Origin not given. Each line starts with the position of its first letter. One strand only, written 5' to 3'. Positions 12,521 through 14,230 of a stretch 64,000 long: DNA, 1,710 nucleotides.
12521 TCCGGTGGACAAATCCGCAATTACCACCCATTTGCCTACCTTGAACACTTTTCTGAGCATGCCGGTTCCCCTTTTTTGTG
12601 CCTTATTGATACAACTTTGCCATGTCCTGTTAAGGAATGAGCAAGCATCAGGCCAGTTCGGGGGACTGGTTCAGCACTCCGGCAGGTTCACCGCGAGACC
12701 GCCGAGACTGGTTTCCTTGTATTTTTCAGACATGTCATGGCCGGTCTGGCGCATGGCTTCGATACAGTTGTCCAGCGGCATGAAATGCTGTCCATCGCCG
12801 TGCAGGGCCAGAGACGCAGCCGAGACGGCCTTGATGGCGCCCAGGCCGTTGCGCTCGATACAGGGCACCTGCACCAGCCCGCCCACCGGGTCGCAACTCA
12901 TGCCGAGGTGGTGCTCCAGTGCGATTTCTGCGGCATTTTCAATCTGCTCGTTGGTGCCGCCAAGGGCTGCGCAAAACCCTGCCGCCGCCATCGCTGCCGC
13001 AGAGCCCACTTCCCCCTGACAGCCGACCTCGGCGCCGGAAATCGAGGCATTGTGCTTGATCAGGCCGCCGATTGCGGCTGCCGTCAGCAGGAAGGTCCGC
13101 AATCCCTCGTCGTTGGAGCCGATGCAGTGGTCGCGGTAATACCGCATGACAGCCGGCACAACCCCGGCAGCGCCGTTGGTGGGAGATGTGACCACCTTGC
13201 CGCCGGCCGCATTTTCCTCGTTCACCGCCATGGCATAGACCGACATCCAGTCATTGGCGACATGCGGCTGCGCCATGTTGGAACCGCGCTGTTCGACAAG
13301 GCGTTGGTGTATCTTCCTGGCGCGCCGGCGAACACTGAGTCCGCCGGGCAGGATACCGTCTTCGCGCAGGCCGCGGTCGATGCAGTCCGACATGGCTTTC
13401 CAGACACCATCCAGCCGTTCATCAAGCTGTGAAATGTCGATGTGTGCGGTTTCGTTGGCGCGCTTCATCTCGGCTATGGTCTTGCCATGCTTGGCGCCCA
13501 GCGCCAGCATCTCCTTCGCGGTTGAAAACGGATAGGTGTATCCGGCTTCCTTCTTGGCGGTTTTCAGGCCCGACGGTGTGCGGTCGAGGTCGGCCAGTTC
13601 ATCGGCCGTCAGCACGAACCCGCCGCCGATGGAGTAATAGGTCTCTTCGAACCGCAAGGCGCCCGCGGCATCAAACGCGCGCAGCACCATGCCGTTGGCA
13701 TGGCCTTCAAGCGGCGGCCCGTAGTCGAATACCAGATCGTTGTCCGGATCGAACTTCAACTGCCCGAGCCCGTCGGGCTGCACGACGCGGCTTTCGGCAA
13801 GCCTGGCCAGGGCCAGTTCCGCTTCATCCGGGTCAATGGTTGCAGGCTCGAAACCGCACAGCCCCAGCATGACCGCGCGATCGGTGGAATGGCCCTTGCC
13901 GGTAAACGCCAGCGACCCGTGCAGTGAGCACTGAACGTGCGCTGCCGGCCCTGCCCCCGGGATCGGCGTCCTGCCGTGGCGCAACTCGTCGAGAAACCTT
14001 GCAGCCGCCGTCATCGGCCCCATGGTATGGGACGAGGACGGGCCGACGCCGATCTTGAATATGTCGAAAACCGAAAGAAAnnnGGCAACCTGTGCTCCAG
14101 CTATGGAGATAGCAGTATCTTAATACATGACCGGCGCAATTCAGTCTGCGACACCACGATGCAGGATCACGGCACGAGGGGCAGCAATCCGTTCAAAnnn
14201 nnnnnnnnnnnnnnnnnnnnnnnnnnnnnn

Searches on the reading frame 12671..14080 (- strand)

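Call 15: search_protein_families(library=pfam, proteins=[window:12671-14080:-], max_evalue=0.01)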
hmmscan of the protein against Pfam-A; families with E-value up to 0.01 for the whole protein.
window:12671-14080:- (469 aa): 2 families
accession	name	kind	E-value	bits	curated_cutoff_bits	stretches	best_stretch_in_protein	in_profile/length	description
PF03313.21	SDH_alpha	-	3.2e-87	292.9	26.4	1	198-463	2-260/260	Serine dehydratase alpha chain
PF03315.21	SDH_beta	-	3.1e-54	183.9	26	1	3-160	1-154/155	Serine dehydratase beta chain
